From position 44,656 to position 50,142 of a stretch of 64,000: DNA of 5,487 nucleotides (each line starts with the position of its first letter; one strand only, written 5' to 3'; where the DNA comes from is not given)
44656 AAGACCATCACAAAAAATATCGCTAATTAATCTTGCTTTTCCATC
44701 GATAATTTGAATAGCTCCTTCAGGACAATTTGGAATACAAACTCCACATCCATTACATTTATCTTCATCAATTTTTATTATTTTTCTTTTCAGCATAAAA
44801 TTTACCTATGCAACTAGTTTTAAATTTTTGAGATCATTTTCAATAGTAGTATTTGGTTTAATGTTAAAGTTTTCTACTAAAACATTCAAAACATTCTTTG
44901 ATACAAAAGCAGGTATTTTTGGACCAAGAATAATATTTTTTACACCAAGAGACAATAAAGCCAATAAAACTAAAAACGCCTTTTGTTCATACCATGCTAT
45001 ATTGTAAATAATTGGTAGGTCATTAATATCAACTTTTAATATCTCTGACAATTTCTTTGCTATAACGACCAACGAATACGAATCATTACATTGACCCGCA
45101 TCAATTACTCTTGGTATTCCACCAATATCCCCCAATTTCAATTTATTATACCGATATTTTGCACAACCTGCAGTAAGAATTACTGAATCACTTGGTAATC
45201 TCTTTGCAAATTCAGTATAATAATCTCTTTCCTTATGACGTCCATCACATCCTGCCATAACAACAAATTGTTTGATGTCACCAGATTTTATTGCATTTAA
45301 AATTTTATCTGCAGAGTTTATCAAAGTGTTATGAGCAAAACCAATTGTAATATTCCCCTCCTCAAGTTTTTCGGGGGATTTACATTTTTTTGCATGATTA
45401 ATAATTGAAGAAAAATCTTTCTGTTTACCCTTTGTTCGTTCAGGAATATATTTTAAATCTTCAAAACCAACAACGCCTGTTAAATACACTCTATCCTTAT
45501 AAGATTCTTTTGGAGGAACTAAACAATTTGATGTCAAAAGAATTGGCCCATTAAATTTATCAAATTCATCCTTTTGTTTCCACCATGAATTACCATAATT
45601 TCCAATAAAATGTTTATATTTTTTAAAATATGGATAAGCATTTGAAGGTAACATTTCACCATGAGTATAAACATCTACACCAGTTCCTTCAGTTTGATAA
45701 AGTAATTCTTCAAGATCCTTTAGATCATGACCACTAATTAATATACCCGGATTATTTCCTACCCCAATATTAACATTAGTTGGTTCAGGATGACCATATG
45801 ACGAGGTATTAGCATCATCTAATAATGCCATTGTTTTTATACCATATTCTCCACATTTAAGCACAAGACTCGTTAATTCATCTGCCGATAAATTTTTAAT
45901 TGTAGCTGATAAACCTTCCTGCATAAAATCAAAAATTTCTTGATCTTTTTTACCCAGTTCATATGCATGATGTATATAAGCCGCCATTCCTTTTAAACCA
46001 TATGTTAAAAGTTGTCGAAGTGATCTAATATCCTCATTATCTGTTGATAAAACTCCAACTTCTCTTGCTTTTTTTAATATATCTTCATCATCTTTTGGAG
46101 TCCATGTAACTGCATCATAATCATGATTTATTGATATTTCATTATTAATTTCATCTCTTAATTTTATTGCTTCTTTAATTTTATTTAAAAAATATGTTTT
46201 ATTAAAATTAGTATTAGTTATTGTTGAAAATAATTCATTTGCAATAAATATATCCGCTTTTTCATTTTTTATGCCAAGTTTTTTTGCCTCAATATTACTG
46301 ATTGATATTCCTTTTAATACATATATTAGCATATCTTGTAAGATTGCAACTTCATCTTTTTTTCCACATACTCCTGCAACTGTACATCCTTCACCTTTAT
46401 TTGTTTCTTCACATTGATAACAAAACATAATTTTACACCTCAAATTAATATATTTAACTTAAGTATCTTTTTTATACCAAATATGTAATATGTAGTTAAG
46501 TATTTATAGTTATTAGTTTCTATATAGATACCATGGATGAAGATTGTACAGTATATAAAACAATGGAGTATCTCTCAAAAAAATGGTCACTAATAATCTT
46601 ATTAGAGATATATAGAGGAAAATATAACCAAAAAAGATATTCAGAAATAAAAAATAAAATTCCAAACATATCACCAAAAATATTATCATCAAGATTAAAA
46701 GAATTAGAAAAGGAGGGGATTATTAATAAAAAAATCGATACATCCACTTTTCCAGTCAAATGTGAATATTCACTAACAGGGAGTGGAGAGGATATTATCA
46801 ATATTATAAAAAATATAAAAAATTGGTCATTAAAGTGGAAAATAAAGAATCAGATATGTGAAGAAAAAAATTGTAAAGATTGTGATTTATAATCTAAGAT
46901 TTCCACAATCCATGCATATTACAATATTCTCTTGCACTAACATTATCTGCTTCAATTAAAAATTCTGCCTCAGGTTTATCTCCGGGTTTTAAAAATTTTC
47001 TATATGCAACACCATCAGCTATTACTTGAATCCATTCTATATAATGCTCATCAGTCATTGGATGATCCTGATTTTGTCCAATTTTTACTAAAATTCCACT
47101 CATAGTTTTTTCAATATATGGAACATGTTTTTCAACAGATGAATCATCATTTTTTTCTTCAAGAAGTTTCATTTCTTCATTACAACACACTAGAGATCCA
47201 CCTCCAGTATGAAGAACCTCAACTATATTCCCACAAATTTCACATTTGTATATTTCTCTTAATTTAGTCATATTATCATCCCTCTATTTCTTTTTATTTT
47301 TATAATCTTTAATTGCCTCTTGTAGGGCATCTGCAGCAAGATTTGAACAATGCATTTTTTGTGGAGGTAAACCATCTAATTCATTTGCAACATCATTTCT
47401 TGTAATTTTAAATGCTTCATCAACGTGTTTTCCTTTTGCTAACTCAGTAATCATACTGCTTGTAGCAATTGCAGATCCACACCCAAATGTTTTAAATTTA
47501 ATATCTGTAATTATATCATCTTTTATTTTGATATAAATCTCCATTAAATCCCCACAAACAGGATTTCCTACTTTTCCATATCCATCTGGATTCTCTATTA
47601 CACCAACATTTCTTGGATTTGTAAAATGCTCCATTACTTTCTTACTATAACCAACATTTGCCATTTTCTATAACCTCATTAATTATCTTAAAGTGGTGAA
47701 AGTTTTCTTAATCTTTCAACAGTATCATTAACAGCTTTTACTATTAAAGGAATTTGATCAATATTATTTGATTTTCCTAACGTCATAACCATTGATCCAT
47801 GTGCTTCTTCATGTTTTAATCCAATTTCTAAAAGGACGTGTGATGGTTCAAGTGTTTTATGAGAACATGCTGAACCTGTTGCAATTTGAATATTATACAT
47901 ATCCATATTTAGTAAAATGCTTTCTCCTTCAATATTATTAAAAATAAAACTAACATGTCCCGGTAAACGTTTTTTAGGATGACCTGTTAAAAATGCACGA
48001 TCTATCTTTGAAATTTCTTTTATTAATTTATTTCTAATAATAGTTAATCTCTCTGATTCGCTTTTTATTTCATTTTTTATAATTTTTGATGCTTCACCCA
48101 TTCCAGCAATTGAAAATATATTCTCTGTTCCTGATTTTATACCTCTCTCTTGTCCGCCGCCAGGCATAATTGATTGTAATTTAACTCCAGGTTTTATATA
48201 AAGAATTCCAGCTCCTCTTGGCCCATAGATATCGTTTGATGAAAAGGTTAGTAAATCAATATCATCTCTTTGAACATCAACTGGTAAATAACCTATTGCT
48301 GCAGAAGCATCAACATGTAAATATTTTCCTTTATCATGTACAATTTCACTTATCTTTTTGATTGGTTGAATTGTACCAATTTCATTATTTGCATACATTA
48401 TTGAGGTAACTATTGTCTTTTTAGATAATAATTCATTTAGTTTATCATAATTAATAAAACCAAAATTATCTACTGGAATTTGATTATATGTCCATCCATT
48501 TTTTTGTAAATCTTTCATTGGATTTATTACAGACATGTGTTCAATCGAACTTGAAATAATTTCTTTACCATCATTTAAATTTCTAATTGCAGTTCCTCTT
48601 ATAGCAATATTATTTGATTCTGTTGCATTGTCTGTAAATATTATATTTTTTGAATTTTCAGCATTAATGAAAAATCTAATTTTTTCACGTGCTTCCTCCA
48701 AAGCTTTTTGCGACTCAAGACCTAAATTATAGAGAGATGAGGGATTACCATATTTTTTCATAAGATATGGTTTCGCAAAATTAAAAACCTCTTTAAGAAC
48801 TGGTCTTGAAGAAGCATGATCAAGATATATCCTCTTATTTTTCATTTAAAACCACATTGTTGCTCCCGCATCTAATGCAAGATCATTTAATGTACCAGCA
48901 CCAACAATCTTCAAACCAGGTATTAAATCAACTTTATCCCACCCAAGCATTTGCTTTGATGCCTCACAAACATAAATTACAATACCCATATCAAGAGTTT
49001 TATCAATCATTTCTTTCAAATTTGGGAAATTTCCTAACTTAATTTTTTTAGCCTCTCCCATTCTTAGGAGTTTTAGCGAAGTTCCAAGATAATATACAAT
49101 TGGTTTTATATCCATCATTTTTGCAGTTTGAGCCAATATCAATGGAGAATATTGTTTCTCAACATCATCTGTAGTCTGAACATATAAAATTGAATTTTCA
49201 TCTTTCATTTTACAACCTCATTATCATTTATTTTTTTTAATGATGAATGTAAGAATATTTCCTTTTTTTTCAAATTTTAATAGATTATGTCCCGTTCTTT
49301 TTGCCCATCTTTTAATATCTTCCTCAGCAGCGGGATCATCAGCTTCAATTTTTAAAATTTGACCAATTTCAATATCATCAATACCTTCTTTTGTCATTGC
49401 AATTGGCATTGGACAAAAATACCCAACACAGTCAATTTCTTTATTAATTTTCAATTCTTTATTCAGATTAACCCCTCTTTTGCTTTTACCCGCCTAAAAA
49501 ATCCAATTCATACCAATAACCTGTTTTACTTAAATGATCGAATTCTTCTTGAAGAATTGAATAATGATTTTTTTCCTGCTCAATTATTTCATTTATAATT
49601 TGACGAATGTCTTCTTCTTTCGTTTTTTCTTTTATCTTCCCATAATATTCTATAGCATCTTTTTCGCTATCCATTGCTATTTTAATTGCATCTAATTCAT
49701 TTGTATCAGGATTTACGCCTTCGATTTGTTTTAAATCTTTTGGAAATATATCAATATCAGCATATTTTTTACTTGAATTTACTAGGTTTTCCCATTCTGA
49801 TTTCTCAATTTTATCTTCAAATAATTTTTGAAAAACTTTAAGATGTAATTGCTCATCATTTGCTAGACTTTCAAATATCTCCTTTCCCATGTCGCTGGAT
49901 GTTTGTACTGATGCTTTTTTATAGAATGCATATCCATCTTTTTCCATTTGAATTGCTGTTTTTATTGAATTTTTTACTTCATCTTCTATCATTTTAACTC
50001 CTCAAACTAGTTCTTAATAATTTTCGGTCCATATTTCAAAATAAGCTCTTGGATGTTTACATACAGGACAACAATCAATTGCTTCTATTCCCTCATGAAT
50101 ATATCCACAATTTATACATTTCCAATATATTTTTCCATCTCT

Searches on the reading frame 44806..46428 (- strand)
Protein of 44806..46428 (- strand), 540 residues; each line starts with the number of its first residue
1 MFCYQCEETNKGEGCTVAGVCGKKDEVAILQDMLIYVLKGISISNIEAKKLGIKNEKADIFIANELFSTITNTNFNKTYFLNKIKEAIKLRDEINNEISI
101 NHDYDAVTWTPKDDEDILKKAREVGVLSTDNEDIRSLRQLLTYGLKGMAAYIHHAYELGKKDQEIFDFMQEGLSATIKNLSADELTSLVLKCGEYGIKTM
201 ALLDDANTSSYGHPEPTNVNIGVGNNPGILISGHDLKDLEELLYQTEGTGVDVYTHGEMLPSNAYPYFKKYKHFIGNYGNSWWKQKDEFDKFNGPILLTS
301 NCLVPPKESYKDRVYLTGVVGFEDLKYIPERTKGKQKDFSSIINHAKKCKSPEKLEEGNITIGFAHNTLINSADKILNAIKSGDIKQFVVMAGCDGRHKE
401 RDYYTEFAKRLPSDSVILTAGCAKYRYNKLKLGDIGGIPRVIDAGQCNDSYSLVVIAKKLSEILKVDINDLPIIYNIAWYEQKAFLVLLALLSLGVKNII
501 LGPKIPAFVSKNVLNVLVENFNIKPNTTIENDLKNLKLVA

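Call 44: search_protein_families(library=pfam, proteins=[window:44806-46428:-], max_evalue=0.001)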
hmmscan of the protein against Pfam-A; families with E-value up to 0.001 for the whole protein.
window:44806-46428:- (540 aa): 1 family
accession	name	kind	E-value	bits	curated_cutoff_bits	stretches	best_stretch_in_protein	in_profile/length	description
PF03063.25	Prismane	-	6.3e-173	576.5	27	1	1-534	1-513/513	Prismane/CO dehydrogenase family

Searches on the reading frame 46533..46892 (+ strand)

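Call 44: search_protein_families(library=pfam, proteins=[window:46533-46892:+], max_evalue=0.001)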
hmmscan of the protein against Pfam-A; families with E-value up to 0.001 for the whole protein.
window:46533-46892:+ (119 aa): 1 family
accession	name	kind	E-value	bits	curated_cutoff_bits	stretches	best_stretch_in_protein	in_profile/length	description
PF01638.23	HxlR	-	1.3e-24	86.3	20.8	1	14-103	2-87/91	HxlR-like helix-turn-helix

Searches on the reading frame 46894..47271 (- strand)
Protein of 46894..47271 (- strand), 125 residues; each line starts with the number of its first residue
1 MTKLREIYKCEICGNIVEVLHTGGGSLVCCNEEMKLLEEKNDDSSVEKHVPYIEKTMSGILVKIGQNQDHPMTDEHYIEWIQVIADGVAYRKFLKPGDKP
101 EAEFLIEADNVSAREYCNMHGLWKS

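Call 44: search_protein_families(library=pfam, proteins=[window:46894-47271:-], max_evalue=0.001)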
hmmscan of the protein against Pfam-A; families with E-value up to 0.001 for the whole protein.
window:46894-47271:- (125 aa): 2 families
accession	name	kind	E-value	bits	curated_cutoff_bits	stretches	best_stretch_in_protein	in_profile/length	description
PF01880.24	Desulfoferrodox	-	6.7e-20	71.9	22.2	1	43-124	3-96/98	Desulfoferrodoxin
PF06397.17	Desulfoferrod_N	-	1.4e-19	69.8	23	1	3-37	2-36/36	Desulfoferrodoxin, N-terminal domain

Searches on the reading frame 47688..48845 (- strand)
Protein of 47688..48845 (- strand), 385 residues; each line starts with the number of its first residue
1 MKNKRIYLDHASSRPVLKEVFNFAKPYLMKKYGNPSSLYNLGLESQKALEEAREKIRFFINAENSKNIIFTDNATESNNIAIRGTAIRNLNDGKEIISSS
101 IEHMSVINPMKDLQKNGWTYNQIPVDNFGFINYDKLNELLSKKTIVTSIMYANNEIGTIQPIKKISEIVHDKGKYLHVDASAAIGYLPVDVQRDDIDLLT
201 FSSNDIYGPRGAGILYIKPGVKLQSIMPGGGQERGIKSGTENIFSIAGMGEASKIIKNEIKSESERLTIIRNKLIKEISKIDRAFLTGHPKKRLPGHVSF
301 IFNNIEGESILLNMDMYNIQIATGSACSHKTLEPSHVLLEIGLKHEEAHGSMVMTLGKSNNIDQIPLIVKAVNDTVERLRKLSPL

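Call 44: search_protein_families(library=pfam, proteins=[window:47688-48845:-], max_evalue=0.001)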
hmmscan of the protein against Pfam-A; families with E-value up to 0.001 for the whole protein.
window:47688-48845:- (385 aa): 2 families
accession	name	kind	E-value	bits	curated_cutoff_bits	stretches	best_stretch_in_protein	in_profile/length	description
PF00266.25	Aminotran_5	-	1.4e-73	248.4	21.5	1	6-341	1-351/371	Aminotransferase class-V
PF01041.23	DegT_DnrJ_EryC1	-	0.00067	19.4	19.8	1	65-185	39-151/360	DegT/DnrJ/EryC1/StrS aminotransferase family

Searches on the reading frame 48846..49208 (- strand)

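Call 45: search_protein_families(library=pfam, proteins=[window:48846-49208:-], max_evalue=0.001)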
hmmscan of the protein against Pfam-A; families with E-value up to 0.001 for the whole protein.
window:48846-49208:- (120 aa): 2 families
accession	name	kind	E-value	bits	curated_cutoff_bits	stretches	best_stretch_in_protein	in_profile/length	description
PF13686.11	DrsE_2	-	1.3e-12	48.3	25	2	54-116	91-153/156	DsrE/DsrF/DrsH-like family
PF02635.20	DsrE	-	2e-11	44.6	22.7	1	7-120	3-116/116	DsrE/DsrF-like family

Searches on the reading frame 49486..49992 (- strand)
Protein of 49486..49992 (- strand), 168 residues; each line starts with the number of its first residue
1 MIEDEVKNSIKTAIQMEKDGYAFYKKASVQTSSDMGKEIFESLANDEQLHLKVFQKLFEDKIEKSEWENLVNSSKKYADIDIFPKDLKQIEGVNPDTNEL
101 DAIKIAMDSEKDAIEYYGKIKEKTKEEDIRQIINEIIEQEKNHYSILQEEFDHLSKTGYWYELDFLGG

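Call 45: search_protein_families(library=pfam, proteins=[window:49486-49992:-], max_evalue=0.001)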
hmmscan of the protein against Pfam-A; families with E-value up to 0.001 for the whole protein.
window:49486-49992:- (168 aa): 4 families
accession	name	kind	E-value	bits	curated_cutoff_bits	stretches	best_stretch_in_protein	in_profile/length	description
PF02915.23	Rubrerythrin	-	1.9e-16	61.1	22.8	1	10-149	3-135/137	Rubrerythrin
PF09537.16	DUF2383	-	9.8e-07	29.3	30.8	1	101-152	4-55/111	Domain of unknown function (DUF2383)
PF13668.12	Ferritin_2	-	0.0001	22.9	24.7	1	11-148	7-133/138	Ferritin-like domain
PF03232.19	COQ7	-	0.00082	19.5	23.5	0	118-152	23-57/169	Ubiquinone biosynthesis protein COQ7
